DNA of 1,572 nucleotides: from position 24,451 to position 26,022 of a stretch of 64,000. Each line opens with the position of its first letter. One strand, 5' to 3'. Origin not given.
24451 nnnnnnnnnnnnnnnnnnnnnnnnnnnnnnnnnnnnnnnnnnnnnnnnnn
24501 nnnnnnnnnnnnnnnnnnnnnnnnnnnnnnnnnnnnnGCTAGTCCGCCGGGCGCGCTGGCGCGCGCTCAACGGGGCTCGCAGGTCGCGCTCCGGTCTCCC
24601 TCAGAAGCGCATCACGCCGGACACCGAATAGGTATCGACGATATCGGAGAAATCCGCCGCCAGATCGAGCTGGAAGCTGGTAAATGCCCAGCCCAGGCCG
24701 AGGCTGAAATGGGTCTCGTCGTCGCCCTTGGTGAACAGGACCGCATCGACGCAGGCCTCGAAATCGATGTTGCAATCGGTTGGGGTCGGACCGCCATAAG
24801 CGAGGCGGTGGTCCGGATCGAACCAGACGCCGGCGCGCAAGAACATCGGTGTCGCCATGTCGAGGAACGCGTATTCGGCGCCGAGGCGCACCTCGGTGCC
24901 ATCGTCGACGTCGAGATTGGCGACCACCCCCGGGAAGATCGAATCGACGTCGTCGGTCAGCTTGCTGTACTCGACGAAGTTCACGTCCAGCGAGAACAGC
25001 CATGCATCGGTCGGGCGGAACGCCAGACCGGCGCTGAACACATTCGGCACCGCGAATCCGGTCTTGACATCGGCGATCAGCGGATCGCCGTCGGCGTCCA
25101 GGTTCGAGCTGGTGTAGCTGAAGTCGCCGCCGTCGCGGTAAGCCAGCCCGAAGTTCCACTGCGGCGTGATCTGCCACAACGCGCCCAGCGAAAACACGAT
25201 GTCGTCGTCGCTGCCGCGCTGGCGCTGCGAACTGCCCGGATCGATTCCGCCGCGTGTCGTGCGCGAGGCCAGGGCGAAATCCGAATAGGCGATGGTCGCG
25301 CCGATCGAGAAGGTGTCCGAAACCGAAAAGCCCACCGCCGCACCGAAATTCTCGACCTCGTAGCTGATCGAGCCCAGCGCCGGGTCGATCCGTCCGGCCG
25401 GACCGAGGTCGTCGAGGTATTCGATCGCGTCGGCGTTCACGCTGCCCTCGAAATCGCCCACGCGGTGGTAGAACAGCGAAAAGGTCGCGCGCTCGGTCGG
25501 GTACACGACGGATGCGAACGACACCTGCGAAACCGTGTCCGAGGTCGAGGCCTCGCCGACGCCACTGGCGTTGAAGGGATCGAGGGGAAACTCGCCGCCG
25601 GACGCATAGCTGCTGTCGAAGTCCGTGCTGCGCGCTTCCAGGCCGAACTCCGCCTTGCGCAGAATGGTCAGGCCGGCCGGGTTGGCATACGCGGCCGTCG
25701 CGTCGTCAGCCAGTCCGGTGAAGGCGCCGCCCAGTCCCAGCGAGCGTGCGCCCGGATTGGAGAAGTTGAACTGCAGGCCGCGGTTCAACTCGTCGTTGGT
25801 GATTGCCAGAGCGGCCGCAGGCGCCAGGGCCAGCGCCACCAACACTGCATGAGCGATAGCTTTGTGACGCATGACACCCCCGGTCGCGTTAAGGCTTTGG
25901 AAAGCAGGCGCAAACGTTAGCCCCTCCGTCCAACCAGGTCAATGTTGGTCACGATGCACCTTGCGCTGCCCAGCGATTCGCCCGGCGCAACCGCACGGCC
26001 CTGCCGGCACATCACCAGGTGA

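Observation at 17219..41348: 24-kb accessory block: exoprotein family plus Ser/Thr kinase, FadL-type barrel and modification enzymes, inserted between purine-catabolism and ilv genes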

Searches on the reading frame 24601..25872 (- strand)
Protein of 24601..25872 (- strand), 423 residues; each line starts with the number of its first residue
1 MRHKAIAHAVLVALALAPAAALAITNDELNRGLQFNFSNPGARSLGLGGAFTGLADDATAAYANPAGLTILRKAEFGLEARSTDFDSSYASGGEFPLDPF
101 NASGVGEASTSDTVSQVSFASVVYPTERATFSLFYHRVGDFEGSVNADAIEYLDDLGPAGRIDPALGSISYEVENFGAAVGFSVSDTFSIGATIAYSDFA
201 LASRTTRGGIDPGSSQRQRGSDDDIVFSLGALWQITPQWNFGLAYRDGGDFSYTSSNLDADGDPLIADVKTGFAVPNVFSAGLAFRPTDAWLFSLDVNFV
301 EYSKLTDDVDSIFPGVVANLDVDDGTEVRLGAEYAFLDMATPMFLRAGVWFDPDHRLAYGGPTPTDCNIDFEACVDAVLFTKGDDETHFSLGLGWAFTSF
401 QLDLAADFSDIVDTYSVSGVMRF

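Call 3: search_protein_families(library=pfam, proteins=[window:24601-25872:-], max_evalue=0.01)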
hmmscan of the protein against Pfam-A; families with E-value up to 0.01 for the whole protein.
window:24601-25872:- (423 aa): 3 families
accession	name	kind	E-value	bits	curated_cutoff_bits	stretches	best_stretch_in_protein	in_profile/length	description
PF03349.22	Toluene_X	-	4.6e-11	42.3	29.7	1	174-353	140-341/421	Outer membrane protein transport protein (OMPP1/FadL/TodX)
PF03687.19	UPF0164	-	6.6e-07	28.9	21.4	1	39-77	47-85/325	Uncharacterised protein family (UPF0164)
PF13505.12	OMP_b-brl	-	1.1e-05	26.2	28.7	0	176-260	87-164/175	Outer membrane protein beta-barrel domain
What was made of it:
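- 24601..25872 (-): FadL/TodX-family outer-membrane barrel with an N-terminal hatch. Toluene_X scores 42.3 bits against a cut-off of 29.7 (call 3).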

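Call 4: search_protein_families(library=ncbifam, proteins=[window:24601-25872:-], max_evalue=0.01)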
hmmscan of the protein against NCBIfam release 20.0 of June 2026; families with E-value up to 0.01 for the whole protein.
window:24601-25872:- (423 aa): 3 families
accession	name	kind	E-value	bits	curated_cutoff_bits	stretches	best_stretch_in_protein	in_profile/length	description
NF033709.1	PorV_fam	subfamily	2.4e-13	50.4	90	2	32-78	3-50/326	PorV/PorQ family protein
NF053685.1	BamG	equivalog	7.1e-09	35.2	250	1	175-336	136-306/397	BamG family beta-barrel-assembly machinery protein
NF052325.1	PorVQ2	equivalog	1.6e-06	27.3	325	1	41-73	35-67/354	putative type IX sorting system protein PorV2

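Call 15: find_encoding_contigs(protein=window:24601-25872:-, flank=10000, max_places=4)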
Protein window:24601-25872:- (423 aa): 7 contigs read that carry it; 4 places shown.
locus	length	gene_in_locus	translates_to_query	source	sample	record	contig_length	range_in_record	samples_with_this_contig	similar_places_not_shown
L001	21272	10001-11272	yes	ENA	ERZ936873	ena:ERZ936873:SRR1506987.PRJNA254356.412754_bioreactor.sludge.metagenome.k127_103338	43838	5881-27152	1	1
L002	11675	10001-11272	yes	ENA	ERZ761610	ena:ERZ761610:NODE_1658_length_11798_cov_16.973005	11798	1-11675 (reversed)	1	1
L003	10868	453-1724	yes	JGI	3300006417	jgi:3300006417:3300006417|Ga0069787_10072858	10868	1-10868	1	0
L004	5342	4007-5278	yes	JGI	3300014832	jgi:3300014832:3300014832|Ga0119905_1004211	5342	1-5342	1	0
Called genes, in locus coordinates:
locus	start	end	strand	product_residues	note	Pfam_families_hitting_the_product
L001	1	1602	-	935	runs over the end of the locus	PF15902:Sortilin-Vps10 (faint)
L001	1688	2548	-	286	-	PF08241:Methyltransf_11, PF13489:Methyltransf_23 (weak)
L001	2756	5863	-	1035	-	PF00801:PKD, PF18911:PKD_4, PF04151:PPC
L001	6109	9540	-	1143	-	PF07676:PD40 (faint)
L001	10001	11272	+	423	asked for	PF03687:UPF0164 (faint), PF03349:Toluene_X (weak)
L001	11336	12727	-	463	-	-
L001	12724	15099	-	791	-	PF00069:Pkinase, PF07714:PK_Tyr_Ser-Thr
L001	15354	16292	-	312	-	PF13640:2OG-FeII_Oxy_3, PF13661:2OG-FeII_Oxy_4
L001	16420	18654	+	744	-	PF04151:PPC (faint)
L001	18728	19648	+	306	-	PF01522:Polysacc_deac_1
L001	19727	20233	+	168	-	PF09349:OHCU_decarbox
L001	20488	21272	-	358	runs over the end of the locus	PF03739:LptF_LptG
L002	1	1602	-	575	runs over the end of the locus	?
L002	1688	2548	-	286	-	PF08241:Methyltransf_11, PF13489:Methyltransf_23 (weak)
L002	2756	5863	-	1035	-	PF00801:PKD, PF18911:PKD_4, PF04151:PPC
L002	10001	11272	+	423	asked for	PF03687:UPF0164 (faint), PF03349:Toluene_X (weak)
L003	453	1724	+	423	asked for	PF03687:UPF0164 (faint), PF03349:Toluene_X (weak)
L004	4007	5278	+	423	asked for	PF03687:UPF0164 (faint), PF03349:Toluene_X (weak)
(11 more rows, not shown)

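Call 31: find_homologous_proteins(query=window:24601-25872:-)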
Query window:24601-25872:- (423 aa): 1358 proteins with E <= 0.001 among 8000 candidates; the best 120 are listed.
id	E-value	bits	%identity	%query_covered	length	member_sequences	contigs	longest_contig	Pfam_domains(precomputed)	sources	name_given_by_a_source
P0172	2.9e-277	937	100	100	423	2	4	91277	PF03687.21,PF03349.23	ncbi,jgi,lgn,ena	-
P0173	2.3e-242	822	87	100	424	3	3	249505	PF03687.21,PF03349.23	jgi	jgi:long-subunit fatty acid transport protein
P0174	3.1e-230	782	82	100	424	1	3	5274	PF03687.21,PF03349.23,PF13729.13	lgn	-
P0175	1.9e-222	757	79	100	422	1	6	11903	PF03687.21,PF03349.23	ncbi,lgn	-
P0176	1.4e-209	714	77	100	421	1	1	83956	PF03687.21,PF03349.23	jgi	jgi:long-subunit fatty acid transport protein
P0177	1.7e-193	661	73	95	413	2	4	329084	PF03687.21,PF03349.23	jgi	jgi:long-subunit fatty acid transport protein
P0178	3.5e-189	647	70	100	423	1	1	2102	PF03687.21,PF03349.23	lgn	-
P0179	1.5e-187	642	70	100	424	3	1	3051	PF03687.21,PF03349.23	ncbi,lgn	-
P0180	4.4e-167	574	63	95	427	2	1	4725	PF03349.23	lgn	-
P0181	7.9e-166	570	85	71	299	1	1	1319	PF13505.13,PF03349.23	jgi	jgi:long-subunit fatty acid transport protein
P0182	4.3e-165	568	63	100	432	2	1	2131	PF03349.23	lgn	-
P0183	1.1e-163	563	62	100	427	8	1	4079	PF03349.23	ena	-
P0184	2.1e-163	562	60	100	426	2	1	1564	PF03687.21,PF03349.23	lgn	-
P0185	3.3e-163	562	63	95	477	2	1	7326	PF03687.21,PF03349.23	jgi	jgi:long-chain fatty acid transport protein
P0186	8.2e-162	557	62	100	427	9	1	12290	PF03687.21,PF13505.13,PF03349.23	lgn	-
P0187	1.2e-161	557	61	100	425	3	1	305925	PF03687.21,PF13505.13,PF03349.23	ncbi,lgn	-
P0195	7.7e-147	508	56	100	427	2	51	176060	PF03687.21,PF13505.13,PF03349.23,PF13729.13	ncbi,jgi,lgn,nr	ncbi:MAG: outer membrane protein transport protein [Xanthomonadales bacterium]|nr:hypothetical prote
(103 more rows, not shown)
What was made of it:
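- Checked: Its family is widespread in Xanthomonadales (1358 hits, call 31).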

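Call 32: search_solved_structures(query=window:24601-25872:-, max_evalue=1)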
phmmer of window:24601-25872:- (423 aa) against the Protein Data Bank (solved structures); distinct sequences matched with E-value up to 1: 0.

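Call 33: list_cluster_members(proteins=[P0172, P0173, P0176, P0177])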
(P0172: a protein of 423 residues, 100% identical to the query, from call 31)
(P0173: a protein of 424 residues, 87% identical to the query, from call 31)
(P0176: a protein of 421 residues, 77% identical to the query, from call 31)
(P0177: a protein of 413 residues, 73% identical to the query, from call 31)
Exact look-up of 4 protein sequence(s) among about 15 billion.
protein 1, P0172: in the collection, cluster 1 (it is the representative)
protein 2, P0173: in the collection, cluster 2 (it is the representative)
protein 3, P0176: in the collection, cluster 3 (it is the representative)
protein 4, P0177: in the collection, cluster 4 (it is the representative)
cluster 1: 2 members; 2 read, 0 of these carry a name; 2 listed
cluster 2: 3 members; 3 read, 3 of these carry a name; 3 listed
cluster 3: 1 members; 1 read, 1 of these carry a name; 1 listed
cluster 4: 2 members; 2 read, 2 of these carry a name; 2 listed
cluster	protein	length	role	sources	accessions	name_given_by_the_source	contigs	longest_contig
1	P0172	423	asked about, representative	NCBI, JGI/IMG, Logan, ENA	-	-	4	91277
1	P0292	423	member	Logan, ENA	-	-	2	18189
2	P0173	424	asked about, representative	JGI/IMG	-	long-subunit fatty acid transport protein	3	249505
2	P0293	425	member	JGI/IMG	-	long-subunit fatty acid transport protein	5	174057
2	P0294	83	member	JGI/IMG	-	hypothetical protein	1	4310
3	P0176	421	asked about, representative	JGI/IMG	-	long-subunit fatty acid transport protein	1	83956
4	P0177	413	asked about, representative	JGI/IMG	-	long-subunit fatty acid transport protein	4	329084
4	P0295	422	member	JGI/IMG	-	long-subunit fatty acid transport protein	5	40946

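Call 34: find_encoding_contigs(protein=P0173, flank=10000, max_places=2)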
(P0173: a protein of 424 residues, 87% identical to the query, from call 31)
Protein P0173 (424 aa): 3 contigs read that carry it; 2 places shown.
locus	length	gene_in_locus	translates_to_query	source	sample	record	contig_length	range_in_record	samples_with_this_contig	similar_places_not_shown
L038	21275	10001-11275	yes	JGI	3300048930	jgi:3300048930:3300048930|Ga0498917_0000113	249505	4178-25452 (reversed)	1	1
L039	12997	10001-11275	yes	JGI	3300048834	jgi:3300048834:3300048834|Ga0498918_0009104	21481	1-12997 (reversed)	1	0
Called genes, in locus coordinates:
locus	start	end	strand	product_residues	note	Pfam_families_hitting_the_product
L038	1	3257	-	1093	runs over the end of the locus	PF15902:Sortilin-Vps10 (faint), PF02012:BNR (faint), PF25852:DUF6242_C (faint)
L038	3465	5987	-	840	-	PF13365:Trypsin_2 (weak), PF04151:PPC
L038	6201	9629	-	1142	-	PF07676:PD40 (faint), PF26549:Tricorn_N (faint)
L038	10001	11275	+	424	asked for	PF03687:UPF0164 (faint), PF03349:Toluene_X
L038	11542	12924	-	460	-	-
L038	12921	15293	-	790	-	PF00069:Pkinase, PF07714:PK_Tyr_Ser-Thr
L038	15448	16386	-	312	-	PF13640:2OG-FeII_Oxy_3, PF13661:2OG-FeII_Oxy_4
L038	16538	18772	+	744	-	PF04151:PPC (faint)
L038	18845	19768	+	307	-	PF01522:Polysacc_deac_1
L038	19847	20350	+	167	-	PF09349:OHCU_decarbox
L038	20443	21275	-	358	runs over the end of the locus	PF03739:LptF_LptG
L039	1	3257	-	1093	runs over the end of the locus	PF15902:Sortilin-Vps10 (faint), PF02012:BNR (faint), PF25852:DUF6242_C (faint)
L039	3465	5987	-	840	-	PF13365:Trypsin_2 (weak), PF04151:PPC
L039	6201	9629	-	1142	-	PF07676:PD40 (faint), PF26549:Tricorn_N (faint)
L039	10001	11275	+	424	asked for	PF03687:UPF0164 (faint), PF03349:Toluene_X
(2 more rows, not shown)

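Call 35: find_encoding_contigs(protein=P0177, flank=10000, max_places=1)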
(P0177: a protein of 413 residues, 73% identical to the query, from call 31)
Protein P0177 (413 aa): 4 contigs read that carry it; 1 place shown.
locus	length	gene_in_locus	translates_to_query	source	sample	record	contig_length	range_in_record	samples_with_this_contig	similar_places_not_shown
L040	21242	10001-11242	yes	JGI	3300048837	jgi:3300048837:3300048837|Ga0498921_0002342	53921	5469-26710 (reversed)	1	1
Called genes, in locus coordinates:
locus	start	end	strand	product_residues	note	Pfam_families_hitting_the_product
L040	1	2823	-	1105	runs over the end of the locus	PF25852:DUF6242_C (faint), PF14870:PSII_BNR (faint), PF15902:Sortilin-Vps10 (faint), PF02012:BNR (faint)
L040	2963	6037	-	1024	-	PF00801:PKD, PF18911:PKD_4, PF22352:K319L-like_PKD (weak), PF04151:PPC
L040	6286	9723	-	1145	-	PF07676:PD40 (faint)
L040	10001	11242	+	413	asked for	PF03687:UPF0164 (faint), PF03349:Toluene_X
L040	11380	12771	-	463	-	-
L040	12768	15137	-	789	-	PF00069:Pkinase, PF07714:PK_Tyr_Ser-Thr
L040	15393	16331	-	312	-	PF13640:2OG-FeII_Oxy_3, PF13661:2OG-FeII_Oxy_4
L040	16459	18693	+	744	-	PF04151:PPC (faint)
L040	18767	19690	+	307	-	PF01522:Polysacc_deac_1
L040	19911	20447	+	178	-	PF09349:OHCU_decarbox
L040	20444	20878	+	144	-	PF08327:AHSA1 (weak)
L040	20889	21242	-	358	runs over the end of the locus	PF03739:LptF_LptG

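Call 36: find_encoding_contigs(protein=P0187, flank=10000, max_places=1)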
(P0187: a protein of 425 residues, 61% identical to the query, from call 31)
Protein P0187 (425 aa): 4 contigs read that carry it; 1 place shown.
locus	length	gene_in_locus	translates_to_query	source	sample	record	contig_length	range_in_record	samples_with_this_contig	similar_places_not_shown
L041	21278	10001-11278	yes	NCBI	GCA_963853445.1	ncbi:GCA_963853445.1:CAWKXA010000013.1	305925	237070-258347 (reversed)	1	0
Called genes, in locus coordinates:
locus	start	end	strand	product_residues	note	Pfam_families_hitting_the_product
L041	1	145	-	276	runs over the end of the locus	-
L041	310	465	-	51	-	-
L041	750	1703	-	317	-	-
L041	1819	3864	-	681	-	PF17164:DUF5122 (faint), PF12768:Rax2 (weak)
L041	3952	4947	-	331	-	PF00498:FHA, PF16697:Yop-YscD_cpl (weak), PF07228:SpoIIE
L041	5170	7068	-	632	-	-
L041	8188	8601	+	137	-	-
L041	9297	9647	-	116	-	-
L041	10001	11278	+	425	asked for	PF13505:OMP_b-brl (faint), PF03349:Toluene_X, PF03687:UPF0164 (faint)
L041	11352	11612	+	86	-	PF05166:YcgL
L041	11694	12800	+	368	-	PF02350:Epimerase_2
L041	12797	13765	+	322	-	-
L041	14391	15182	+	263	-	PF13186:SPASM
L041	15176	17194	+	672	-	PF13641:Glyco_tranf_2_3, PF13692:Glyco_trans_1_4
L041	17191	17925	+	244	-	PF13489:Methyltransf_23, PF13649:Methyltransf_25, PF08241:Methyltransf_11, PF08242:Methyltransf_12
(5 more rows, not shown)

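Call 37: find_encoding_contigs(protein=P0195, flank=10000, max_places=1)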
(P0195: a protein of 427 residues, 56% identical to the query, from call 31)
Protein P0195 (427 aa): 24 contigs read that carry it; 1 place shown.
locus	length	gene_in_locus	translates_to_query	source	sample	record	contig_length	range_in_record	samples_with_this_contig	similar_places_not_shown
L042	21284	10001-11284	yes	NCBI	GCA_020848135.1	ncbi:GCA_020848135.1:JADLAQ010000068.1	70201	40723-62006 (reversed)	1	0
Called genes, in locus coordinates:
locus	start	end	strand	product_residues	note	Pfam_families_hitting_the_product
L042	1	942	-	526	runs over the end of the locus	-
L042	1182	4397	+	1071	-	PF00176:SNF2-rel_dom, PF00271:Helicase_C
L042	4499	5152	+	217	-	PF13511:DUF4124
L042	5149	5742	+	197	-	PF18306:LDcluster4, PF03641:Lysine_decarbox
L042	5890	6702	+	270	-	PF01149:Fapy_DNA_glyco, PF06831:H2TH, PF06827:zf-FPG_IleRS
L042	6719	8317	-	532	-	PF00890:FAD_binding_2 (weak), PF01266:DAO (weak), PF01946:Thi4, PF03486:HI0933_like (weak), PF07992:Pyr_redox_2 (weak), PF13450:NAD_binding_8 (weak), PF21162:ETFQO_UQ-bd, PF05187:Fer4_ETF_QO, +1 more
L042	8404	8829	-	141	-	PF04940:BLUF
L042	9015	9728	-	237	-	PF01227:GTP_cyclohydroI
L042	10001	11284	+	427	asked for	PF03687:UPF0164 (faint), PF03349:Toluene_X, PF13729:TraF_2 (weak), PF13505:OMP_b-brl (weak)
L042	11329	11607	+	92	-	PF05166:YcgL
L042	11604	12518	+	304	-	PF02899:Phage_int_SAM_1, PF00589:Phage_integrase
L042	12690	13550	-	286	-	PF17284:Spermine_synt_N, PF01564:Spermine_synth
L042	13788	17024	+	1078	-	PF26549:Tricorn_N, PF07676:PD40 (weak), PF26549:Tricorn_N, PF26550:Tricorn_2nd, PF25174:Beta-prop_THOC3, PF14684:Tricorn_C1, PF14685:PDZ_Tricorn, PF03572:Peptidase_S41, +3 more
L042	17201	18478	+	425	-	PF00579:tRNA-synt_1b, PF22421:SYY_C-terminal, PF01479:S4 (faint)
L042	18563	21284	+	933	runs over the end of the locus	PF20773:InhA-like_MAM (weak)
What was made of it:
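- OMP homologues lie in unrelated contexts (calls 36, 37).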

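Call 80: predict_structure(alignment_id=A4)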
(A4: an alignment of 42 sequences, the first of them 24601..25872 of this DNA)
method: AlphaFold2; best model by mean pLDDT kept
length: 423 residues; sequences in the alignment: 42
mean_pLDDT: 89.7   pTM: 0.85
mean pLDDT of the five models: 89.7, 86.0, 83.4, 83.1, 80.1
residues with pLDDT >= 90: 318; 70-90: 76; 50-70: 17; < 50: 12
segments of 3 or more residues with pLDDT < 50: 14-22
pLDDT, mean of each block of 10 residues (from residue 1): 54 35 74 76 94 88 94 95 92 94 94 93 96 93 93 94 94 95 97 97 86 85 96 97 95 91 82 91 97 97 87 85 94 96 97 91 89 92 93 96 96 94 94
secondary structure, 60 per line:
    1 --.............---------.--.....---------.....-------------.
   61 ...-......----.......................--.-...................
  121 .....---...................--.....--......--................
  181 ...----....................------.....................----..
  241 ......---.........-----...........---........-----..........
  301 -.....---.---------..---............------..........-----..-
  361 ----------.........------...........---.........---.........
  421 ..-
elements in order: H3-15 H28-32 H42-46 H60-63 H65-70 E75-97 E105-125 E129-147 E150-154 E157-162 E165-183 E188-207 E214-234 E239-246 E250-258 E264-274 E278-285 E291-300 H302-306 E325-336 E343-352 H371-379 E386-396 E400-408 E412-422
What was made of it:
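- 24601..25872 (-): The AF2 model has pLDDT 89.7 (call 80).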

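Call 82: fold_search(model_id=the predicted structure, library=pdb)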
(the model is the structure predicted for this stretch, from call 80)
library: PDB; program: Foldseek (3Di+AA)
matches with E <= 10: 887; with E <= 0.001: 331
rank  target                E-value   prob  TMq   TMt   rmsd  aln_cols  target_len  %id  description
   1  9n2d_B                7.7e-17  1.00  0.63  0.68   6.0       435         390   13  Cryo-EM structure of an extended F. johnsoniae BAM complex, composite map (released 2025-07-09)
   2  3dwo                  1.7e-16  1.00  0.66  0.63   7.2       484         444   16  Crystal structure of a Pseudomonas aeruginosa FadL homologue (released 2008-12-16)
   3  9hiv_F                5.1e-16  1.00  0.58  0.61   7.0       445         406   16  BamADG components of the Bacteroides thetaiotaomicron BAM machinery (released 2025-08-27)
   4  3pgs_A                1.3e-15  1.00  0.62  0.61   7.1       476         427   13  Phe3Gly mutant of EcFadL (released 2011-05-25)
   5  3pf1_A                1.9e-15  1.00  0.65  0.65   6.0       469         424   13  E. coli FadL Asp348Ala mutant (released 2011-05-25)
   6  9hjm_F                2.9e-15  1.00  0.60  0.64   6.2       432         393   10  Porphyromonas gingivalis BAM complex (released 2025-11-19)
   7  3pgs_B                7.3e-15  1.00  0.63  0.63   6.1       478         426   13  Phe3Gly mutant of EcFadL (released 2011-05-25)
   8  3dwn_A                1.6e-14  1.00  0.62  0.62   6.5       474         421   13  Crystal structure of the long-chain fatty acid transporter FadL mutant A77E/S100R (released 2008-12-16)
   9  6z34                  1.6e-14  1.00  0.53  0.58   8.4       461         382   16  CymD monoaromatic hydrocarbon channel (released 2020-11-04)
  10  1t16_A                5.1e-14  1.00  0.65  0.65   5.8       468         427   13  Crystal structure of the bacterial fatty acid transporter FadL from Escherichia coli (released 2004-06-15)
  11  2r4l_C                1.2e-13  1.00  0.67  0.68   5.3       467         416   13  Crystal structure of the long-chain fatty acid transporter FadL mutant P34A (released 2008-09-16)
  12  3bry_A                1.4e-13  1.00  0.60  0.64   8.7       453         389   17  Crystal structure of the Ralstonia pickettii toluene transporter TbuX (released 2008-06-10)
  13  2r4l_A                1.7e-13  1.00  0.62  0.63   7.5       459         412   14  Crystal structure of the long-chain fatty acid transporter FadL mutant P34A (released 2008-09-16)
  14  2r4n_A                2.9e-13  1.00  0.63  0.63   7.5       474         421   14  Crystal structure of the long-chain fatty acid transporter FadL mutant N33A (released 2008-09-16)
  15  1t1l_A                4.2e-13  1.00  0.66  0.66   5.9       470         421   12  Crystal structure of the long-chain fatty acid transporter FadL (released 2004-06-15)
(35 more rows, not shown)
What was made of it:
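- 24601..25872 (-): Foldseek gives TM 0.62-0.70 to E. coli FadL and 0.63 to BamG, but 0.43 to PorV (call 82).
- On FadL/TodX (Pfam Toluene_X) outer-membrane transporters: the OMP: Foldseek gives TM 0.62-0.70 to E. coli FadL structures and 0.66 to 3dwo (call 82).
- On T9SS PorV/PorQ: the OMP: PorV 8gl6_F gives TM 0.43 against about 0.65 for FadL (call 82).
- Closest known: FadL/TodX outer-membrane transport family. Same: Its model superposes on FadL, TodX and TbuX with TM 0.53-0.70 (calls 3, 82).
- Closest known: FadL/TodX outer-membrane transport family. Different: The top structural hit is BamG of Bacteroidota BAM complexes, so a role other than transport is possible (call 82).
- The barrel scores below the PorV cut-off and is structurally closer to FadL (TM 0.65) than to PorV (TM 0.43) (calls 4, 82).
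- Tried and rejected: Considered and rejected (calls 4, 82, 36, 37).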
